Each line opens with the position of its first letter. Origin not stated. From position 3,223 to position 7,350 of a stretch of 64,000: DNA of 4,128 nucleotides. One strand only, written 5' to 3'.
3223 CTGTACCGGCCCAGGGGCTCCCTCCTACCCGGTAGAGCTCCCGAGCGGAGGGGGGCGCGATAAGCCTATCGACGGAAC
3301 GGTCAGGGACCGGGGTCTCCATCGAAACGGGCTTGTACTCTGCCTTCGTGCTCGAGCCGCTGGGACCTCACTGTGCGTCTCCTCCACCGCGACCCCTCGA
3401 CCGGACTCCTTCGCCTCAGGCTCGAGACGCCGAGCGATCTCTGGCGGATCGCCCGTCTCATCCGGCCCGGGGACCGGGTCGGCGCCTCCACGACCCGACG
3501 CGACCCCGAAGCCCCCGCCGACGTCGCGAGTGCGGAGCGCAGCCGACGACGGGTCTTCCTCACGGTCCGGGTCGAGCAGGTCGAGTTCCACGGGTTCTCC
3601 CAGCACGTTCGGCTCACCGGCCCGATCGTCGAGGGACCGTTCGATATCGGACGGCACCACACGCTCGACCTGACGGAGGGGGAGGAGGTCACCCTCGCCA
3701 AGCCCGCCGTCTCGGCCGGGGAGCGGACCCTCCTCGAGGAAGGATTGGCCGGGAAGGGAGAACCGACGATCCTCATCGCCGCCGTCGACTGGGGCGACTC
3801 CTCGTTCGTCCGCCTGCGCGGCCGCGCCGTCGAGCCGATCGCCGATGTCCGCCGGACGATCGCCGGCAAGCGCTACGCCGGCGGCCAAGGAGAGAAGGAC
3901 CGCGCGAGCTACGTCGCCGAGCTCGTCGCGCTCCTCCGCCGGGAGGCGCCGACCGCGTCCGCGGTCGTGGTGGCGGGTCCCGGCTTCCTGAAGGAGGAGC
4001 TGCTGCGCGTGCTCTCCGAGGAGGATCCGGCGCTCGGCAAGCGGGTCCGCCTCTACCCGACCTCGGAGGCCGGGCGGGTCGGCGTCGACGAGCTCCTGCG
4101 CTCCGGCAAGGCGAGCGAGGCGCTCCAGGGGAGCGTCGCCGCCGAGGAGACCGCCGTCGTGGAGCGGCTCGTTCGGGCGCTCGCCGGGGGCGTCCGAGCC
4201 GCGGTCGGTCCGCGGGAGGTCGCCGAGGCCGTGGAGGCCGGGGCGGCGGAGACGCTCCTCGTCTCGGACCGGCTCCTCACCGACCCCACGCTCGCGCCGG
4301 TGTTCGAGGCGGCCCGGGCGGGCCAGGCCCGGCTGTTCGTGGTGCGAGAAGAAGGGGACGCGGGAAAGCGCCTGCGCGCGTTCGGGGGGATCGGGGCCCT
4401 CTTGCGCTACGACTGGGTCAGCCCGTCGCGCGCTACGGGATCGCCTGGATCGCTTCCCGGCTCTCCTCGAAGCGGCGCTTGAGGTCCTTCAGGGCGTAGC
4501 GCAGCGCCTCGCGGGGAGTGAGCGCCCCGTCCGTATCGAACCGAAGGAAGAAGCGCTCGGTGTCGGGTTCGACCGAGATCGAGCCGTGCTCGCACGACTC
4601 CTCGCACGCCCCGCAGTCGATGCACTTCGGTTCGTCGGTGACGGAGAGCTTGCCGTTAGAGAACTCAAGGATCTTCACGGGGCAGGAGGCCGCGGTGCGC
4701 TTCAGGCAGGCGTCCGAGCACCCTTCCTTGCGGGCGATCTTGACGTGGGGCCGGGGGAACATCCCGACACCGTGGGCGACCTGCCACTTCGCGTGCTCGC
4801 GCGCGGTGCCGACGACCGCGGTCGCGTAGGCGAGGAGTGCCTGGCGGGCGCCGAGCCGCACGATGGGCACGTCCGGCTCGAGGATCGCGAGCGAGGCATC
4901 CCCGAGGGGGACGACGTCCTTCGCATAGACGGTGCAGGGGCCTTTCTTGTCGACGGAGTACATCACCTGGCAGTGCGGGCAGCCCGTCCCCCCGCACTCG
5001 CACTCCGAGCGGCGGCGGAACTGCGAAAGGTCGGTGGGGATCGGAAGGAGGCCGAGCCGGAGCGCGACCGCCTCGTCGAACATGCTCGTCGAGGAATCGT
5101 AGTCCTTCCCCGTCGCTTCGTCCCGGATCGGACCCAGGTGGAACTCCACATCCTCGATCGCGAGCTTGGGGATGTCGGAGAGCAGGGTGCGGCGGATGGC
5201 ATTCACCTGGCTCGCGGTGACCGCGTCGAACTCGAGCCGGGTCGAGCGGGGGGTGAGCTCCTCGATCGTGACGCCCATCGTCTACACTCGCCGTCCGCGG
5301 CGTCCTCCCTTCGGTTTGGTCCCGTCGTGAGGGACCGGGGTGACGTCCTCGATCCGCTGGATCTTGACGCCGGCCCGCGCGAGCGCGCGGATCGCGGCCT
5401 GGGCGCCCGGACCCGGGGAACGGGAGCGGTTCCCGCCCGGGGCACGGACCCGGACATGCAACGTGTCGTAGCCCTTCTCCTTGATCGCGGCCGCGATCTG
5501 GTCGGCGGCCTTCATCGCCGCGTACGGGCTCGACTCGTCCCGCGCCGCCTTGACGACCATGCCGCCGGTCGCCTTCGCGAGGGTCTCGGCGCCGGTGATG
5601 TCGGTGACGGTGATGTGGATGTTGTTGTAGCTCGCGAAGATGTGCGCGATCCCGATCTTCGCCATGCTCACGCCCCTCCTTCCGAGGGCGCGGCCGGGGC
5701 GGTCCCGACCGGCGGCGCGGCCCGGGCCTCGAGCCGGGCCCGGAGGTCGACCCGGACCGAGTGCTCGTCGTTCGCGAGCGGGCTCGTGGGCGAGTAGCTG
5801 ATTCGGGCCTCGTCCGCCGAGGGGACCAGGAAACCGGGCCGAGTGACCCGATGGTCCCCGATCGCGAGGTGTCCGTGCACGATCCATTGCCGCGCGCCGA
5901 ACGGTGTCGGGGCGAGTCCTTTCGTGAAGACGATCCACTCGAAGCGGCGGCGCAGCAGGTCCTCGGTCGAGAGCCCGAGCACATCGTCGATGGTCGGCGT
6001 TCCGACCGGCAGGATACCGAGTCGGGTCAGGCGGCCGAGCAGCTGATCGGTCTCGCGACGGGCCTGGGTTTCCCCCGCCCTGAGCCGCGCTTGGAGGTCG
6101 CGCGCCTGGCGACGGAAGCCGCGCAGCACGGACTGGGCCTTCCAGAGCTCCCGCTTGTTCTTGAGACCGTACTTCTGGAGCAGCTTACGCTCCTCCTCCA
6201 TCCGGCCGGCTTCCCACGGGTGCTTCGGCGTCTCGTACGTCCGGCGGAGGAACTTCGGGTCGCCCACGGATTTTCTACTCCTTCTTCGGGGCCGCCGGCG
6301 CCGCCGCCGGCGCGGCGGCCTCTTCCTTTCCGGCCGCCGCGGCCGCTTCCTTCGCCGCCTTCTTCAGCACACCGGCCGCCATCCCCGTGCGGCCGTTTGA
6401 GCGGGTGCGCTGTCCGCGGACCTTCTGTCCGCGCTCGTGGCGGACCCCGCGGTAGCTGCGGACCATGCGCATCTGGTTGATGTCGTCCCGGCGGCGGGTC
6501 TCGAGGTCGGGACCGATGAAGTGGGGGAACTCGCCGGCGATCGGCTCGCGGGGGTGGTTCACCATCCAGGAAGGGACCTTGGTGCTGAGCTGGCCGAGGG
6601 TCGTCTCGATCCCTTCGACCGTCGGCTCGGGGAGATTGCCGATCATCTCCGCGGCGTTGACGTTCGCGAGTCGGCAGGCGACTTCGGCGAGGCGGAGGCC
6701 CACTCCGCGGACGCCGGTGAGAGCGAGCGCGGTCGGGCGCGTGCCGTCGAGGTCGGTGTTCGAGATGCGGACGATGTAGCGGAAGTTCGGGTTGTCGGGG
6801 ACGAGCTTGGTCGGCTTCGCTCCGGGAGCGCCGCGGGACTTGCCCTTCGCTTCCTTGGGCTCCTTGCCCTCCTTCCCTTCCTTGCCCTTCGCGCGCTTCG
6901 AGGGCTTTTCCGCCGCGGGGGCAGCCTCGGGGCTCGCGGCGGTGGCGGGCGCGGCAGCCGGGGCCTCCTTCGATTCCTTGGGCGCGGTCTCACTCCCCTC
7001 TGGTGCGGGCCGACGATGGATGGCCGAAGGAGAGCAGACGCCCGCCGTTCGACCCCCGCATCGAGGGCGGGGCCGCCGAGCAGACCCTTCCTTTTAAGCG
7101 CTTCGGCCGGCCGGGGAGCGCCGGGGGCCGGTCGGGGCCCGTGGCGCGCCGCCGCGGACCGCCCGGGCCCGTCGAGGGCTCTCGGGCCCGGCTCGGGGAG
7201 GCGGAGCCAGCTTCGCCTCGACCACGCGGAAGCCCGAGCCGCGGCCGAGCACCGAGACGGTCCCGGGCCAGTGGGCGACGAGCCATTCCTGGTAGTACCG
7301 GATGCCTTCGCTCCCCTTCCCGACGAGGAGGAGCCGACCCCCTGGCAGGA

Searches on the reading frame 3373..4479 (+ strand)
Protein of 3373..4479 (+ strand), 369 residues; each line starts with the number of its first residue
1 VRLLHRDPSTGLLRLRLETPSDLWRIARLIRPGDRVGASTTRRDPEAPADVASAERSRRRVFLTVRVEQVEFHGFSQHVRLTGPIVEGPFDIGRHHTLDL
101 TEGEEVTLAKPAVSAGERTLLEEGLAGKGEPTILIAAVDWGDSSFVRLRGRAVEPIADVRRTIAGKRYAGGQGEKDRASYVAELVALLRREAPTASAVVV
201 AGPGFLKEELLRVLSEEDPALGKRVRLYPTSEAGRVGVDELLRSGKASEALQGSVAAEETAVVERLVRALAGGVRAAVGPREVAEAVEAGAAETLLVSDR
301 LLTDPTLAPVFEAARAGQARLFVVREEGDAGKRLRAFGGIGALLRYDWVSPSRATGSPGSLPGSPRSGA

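Call 49: search_protein_families(library=pfam, proteins=[window:3373-4479:+], max_evalue=0.00001)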
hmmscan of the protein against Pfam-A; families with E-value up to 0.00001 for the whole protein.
window:3373-4479:+ (369 aa): 3 families
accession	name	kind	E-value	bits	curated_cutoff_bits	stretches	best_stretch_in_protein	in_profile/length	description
PF03463.20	eRF1_1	-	1.3e-21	77.3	23.8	1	1-122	1-120/123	eRF1 domain 1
PF03465.20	eRF1_3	-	2.3e-12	47.8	25.8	1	257-347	2-105/106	eRF1 domain 3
PF03464.20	eRF1_2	-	3.5e-06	27.8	27.1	1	138-251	7-131/133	eRF1 domain 2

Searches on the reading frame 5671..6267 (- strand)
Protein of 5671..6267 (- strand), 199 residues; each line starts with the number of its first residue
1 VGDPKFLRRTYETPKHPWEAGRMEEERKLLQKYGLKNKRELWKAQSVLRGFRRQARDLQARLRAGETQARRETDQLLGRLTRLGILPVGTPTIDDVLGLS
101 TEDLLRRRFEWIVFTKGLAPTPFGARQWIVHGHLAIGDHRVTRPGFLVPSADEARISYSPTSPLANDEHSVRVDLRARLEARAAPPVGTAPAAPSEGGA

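Call 49: search_protein_families(library=pfam, proteins=[window:5671-6267:-], max_evalue=0.00001)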
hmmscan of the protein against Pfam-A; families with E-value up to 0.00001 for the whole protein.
window:5671-6267:- (199 aa): 1 family
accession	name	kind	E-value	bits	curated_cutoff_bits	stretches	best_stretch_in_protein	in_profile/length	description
PF01479.30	S4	-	1.4e-07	31.6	22.8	1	112-152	6-46/48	S4 domain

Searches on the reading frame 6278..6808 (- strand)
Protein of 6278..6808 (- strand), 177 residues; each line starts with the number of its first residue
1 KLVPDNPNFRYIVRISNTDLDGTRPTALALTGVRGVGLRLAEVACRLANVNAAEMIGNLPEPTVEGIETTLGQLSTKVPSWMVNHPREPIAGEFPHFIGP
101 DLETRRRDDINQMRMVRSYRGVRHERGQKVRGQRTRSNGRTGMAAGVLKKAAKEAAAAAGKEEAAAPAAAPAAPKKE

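Call 8: find_related_loci(query=window:6278-6808:-, collection=genome_contigs, flank=3000)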
Query window:6278-6808:- (177 aa) in genome_contigs; peptide patterns used: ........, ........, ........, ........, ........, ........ (x = any residue, [..] = any of these).
599 stretches matched a pattern (row limit reached: there are more); 81 encode a relative of the query (tblastn E <= 1e-3); the best 80 are kept; 80 distinct loci.
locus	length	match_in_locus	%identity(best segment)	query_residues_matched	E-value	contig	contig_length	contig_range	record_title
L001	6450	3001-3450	88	1-150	9e-93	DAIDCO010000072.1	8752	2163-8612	MAG TPA_asm: bacterium isolate clean3188 NODE_72_length_8752_cov_7.910904, whole genome shotgun sequence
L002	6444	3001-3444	87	1-148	1e-88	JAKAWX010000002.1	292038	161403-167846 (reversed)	MAG: Thermoplasmata archaeon isolate YP4.bin89 NODE_20_length_292038_cov_4.378064, whole genome shotgun sequence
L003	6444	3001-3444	88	1-148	4e-88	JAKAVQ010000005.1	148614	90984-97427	MAG: Thermoplasmata archaeon isolate YP4.bin112 NODE_114_length_148614_cov_4.711961, whole genome shotgun sequence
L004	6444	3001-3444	86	1-148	4e-88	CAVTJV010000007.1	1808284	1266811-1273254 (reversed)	MAG: uncultured Thermoplasmata archaeon isolate MFD05580.bin.2.18 genome assembly, contig: contig_5847, whole genome sho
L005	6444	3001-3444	84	1-148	2e-87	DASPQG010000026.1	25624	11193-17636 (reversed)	MAG TPA_asm: Thermoplasmata archaeon isolate SMAG_U12193 k141_2723390, whole genome shotgun sequence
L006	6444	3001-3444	84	1-148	2e-87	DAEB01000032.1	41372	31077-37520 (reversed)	MAG TPA_asm: Thermoplasmata archaeon UBA184 UBA184_contig_26129, whole genome shotgun sequence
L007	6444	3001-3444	84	1-148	2e-87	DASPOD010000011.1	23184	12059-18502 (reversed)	MAG TPA_asm: Thermoplasmata archaeon isolate SMAG_U12138 k141_15178, whole genome shotgun sequence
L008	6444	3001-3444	84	1-148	7e-87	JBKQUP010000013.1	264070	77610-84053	MAG: Thermoplasmata archaeon isolate SEr2D2E2F__bin_159 SEr2D2E2F_000000119799, whole genome shotgun sequence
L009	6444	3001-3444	83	1-148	3e-86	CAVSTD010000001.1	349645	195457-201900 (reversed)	MAG: uncultured Thermoplasmata archaeon isolate MFD09222.bin.2.158 genome assembly, contig: contig_113660, whole genome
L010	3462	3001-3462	82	3-156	5e-86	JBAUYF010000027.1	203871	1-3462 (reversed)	MAG: Thermoplasmata archaeon isolate MFD09290_ilm_asm_bin4 k127_201939, whole genome shotgun sequence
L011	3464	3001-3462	84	1-154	7e-86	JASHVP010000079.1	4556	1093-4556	MAG: Thermoplasmata archaeon isolate JOPF208 JOPF_A07C_contig_124642, whole genome shotgun sequence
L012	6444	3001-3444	82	1-148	7e-84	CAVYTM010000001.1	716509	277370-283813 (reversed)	MAG: uncultured Thermoplasmata archaeon isolate MFD09222.bin.2.162 genome assembly, contig: contig_134577, whole genome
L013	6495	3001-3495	78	1-165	6e-84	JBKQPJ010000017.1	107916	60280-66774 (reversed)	MAG: Thermoplasmata archaeon isolate MGr1A1B1C__bin_125 MGr1A1B1C_000000282859, whole genome shotgun sequence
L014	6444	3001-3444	81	1-148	7e-84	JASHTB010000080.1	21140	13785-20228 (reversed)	MAG: Thermoplasmata archaeon isolate JOPF142 JOPF_A102_contig_76651, whole genome shotgun sequence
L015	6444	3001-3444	82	1-148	1e-83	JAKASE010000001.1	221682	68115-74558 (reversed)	MAG: Thermoplasmata archaeon isolate YP1.bin27 NODE_53_length_221682_cov_16.343287, whole genome shotgun sequence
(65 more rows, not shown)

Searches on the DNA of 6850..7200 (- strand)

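Call 6: search_rna_families(source=window, start=6850, end=7200, threshold=evalue, max_evalue=10, show_alignments=3)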
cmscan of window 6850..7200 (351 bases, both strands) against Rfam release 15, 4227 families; matches with E-value up to 10: 4.
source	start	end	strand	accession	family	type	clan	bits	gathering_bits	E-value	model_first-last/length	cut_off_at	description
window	7022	7108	-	RF03097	RAGATH-21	Gene; sRNA;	-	18.5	70.3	0.78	1-76/76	no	RAGATH-21 RNA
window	7050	7076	-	RF01531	TB10Cs3H1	Gene; snRNA; snoRNA; HACA-box;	-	14.2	40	5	15-42/62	no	Trypanosomatid snoRNA TB10Cs3H1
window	6865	6923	+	RF00603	SNORD23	Gene; snRNA; snoRNA; CD-box;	-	13.5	64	4.2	1-110/110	no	Small nucleolar RNA SNORD23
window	6976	7033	+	RF01549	TB8Cs2H1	Gene; snRNA; snoRNA; HACA-box;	-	13.3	40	5.9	1-65/65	no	Trypanosomatid snoRNA TB8Cs2H1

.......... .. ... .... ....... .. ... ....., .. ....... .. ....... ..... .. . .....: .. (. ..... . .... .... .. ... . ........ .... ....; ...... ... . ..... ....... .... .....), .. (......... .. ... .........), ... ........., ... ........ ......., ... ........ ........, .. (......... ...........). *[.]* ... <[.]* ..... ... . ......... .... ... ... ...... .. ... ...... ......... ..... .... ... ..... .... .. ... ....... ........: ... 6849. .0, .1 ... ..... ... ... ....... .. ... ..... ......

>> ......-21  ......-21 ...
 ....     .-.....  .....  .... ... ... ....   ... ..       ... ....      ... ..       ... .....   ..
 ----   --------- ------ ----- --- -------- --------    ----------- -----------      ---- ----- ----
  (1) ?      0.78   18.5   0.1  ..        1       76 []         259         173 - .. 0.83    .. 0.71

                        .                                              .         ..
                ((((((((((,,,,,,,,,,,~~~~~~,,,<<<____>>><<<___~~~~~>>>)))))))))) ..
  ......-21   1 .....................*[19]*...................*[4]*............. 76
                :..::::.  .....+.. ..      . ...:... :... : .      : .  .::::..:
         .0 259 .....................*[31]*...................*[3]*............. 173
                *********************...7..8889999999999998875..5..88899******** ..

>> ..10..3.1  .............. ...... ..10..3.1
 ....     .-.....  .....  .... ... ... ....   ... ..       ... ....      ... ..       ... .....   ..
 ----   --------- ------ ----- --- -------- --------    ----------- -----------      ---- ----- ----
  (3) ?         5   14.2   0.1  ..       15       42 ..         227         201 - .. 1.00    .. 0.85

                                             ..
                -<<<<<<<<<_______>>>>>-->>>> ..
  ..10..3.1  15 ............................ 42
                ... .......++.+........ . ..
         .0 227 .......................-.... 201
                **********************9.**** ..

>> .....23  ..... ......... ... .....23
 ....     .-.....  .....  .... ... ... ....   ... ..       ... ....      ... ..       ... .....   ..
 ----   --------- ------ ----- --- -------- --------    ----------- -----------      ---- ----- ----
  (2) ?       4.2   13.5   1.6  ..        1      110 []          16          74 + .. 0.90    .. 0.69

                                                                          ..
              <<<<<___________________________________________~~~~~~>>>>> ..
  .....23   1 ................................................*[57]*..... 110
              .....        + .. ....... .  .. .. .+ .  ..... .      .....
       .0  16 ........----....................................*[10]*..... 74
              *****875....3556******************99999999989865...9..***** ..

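Call 47: build_rna_model(alignment_id=A3, structure=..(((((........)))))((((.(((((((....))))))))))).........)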
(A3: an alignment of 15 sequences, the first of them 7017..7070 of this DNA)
Model R1 built from alignment A3 (15 sequences, 56 columns); structure: as given.
model positions 54; base pairs 16; branch points 1; effective number of sequences 13.59; information 1.028 bits per position. Calibrated on 0.2 Mb of random sequence (short: E-values are rough).
structure used (alignment columns):
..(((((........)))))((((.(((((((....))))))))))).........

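Call 48: search_with_rna_model(model_id=R1, sources=[window, L001, L002, L003, L004, L005, L006, L007, L008, L009, L010, L011, L012, L013, L014, L015, L016, L017, L018, L019, L020, L021, L022, L023, L024, L025, L026, L027, L028, L029, L030, L031, L032, L033, L034, L035, L036, L037, L038, L039, L040, L041, L042, L043, L044, L045, L046, L047, L048, L049, L050, L051, L052, L053, L054, L055, L056, L057, L058, L059, L060, L061, L062, L063, L064, L065, L066, L067, L068, L069, L070], max_evalue=1, make_alignment=true)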
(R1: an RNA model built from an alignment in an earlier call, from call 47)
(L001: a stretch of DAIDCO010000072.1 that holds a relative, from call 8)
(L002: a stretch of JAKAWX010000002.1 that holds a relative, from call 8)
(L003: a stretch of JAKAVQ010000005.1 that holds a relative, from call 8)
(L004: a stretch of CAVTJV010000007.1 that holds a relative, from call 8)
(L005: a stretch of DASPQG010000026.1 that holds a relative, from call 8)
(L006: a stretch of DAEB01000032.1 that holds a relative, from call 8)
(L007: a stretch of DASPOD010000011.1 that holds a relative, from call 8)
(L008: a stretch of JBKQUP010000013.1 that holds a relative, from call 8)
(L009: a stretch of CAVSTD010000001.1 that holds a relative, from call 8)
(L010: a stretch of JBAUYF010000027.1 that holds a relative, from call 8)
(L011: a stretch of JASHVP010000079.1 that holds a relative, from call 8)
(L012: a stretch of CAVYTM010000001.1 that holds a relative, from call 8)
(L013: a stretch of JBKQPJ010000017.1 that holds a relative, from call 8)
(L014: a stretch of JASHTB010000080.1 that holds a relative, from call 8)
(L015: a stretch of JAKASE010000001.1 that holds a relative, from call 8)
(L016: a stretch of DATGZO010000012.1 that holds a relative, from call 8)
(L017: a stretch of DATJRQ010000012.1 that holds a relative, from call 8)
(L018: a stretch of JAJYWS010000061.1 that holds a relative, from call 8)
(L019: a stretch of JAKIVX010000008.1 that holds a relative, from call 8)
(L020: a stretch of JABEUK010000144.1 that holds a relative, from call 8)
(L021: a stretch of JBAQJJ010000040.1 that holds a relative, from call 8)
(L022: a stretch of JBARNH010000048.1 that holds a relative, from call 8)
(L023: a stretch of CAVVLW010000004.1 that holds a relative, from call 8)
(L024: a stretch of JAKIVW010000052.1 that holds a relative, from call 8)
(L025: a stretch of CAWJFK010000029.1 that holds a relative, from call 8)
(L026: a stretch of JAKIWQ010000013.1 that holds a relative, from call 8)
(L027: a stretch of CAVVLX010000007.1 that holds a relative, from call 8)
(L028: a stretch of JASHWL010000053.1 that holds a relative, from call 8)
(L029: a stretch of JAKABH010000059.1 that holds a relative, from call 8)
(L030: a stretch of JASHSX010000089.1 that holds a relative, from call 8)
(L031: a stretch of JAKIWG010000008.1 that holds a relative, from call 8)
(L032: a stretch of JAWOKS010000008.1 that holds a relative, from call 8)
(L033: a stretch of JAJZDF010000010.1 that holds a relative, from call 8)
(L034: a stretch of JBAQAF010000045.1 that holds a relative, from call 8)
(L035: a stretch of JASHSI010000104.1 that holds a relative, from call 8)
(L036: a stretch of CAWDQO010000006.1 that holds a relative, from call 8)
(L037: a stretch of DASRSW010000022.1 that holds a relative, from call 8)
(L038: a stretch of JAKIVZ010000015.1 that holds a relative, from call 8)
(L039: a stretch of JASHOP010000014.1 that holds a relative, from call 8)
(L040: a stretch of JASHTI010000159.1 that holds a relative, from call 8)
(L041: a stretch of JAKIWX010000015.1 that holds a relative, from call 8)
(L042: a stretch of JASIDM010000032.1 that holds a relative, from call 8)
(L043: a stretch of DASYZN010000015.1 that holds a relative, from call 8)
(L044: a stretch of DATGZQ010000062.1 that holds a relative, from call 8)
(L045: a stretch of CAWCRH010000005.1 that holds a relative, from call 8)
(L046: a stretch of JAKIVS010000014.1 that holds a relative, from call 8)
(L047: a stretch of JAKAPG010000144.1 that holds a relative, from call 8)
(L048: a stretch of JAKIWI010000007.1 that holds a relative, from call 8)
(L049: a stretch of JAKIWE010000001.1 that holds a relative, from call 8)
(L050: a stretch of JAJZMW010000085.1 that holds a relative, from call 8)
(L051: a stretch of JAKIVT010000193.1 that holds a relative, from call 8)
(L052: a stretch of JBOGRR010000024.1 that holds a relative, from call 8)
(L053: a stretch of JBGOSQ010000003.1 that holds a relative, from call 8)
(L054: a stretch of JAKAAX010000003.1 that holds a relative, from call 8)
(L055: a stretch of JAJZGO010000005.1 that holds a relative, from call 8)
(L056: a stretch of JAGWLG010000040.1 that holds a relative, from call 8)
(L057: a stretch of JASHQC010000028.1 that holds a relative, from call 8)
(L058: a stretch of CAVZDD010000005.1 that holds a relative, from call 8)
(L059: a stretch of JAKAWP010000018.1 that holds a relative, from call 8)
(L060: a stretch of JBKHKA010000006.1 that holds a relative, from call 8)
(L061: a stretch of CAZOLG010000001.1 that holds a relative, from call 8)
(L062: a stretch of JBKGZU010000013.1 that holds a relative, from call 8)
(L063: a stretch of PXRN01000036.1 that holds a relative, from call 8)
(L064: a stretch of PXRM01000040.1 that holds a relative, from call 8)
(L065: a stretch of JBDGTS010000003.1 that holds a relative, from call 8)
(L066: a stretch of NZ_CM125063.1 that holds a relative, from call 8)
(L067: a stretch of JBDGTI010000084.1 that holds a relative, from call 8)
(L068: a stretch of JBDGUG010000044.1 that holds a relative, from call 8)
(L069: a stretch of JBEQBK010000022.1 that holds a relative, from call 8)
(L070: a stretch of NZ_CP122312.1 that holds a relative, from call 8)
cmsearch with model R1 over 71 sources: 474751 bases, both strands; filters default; matches with E-value up to 1: 44.
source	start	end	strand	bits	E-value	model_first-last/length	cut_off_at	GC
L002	2734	2787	+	71.4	2.4e-12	1-54/54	no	0.8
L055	2734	2787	+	71.1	2.8e-12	1-54/54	no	0.78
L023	2720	2773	+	68.3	1.1e-11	1-54/54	no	0.76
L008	2736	2790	+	64.9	5.3e-11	1-54/54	no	0.73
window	7017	7070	-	63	1.3e-10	1-54/54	no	0.72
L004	2736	2790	+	63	1.4e-10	1-54/54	no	0.73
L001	2739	2792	+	62.9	1.4e-10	1-54/54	no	0.7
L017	2722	2775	+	60.1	5.4e-10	1-54/54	no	0.69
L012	2737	2791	+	59.4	7.5e-10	1-54/54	no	0.75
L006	2735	2788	+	59.2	8.5e-10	1-54/54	no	0.72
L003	2733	2786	+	58.8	1e-09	1-54/54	no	0.76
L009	2738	2792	+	58.6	1.1e-09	1-54/54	no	0.71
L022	2728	2782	+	57.6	1.8e-09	1-54/54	no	0.76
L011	2720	2773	+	57.6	1.8e-09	1-54/54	no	0.74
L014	2745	2798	+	56.9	2.5e-09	1-54/54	no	0.74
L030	2723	2777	+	27.8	0.0028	1-54/54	no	0.75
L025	2734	2770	+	26.2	0.0063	1-54/54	no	0.84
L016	2723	2766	+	25.3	0.0095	1-54/54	no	0.8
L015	2738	2778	+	24.9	0.011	1-54/54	no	0.78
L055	2745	2798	-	22.8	0.032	1-54/54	no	0.8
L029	77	129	+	22.3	0.041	1-54/54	no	0.79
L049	2721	2764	+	21.5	0.059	1-54/54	no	0.84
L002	2745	2800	-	20.9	0.078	1-54/54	no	0.82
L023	2731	2772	-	20.7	0.086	1-54/54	no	0.79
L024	1130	1173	+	20.1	0.12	1-54/54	no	0.75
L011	2731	2781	-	19.7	0.14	1-54/54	no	0.75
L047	2355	2390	+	19.6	0.15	1-54/54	no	0.75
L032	2722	2777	+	18.7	0.23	1-54/54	no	0.79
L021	5417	5474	+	18.2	0.29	1-54/54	no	0.76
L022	4956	4995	+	18.2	0.29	1-54/54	no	0.7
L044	2432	2472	-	17.6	0.38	1-54/54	no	0.71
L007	2743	2794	+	17.6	0.39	1-54/54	no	0.75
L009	1627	1682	+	17.4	0.43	1-54/54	no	0.71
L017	5515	5588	-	17.2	0.46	1-54/54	no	0.76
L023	668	725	-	17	0.51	1-54/54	no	0.72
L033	2700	2732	+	17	0.52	1-54/54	no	0.79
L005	647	697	+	16.5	0.66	1-54/54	no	0.76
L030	4523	4614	-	16.4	0.67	1-54/54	no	0.73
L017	2733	2784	-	16.3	0.71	1-54/54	no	0.69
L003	5992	6036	-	16.1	0.78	1-54/54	no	0.76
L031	5503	5531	-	16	0.83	1-54/54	no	0.72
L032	2735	2774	-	15.8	0.92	1-54/54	no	0.75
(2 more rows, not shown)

Alignment A4: 44 matches aligned to the model, 139 columns, each read 5' to 3' on its own strand. Consensus structure (alignment columns), stored with it:
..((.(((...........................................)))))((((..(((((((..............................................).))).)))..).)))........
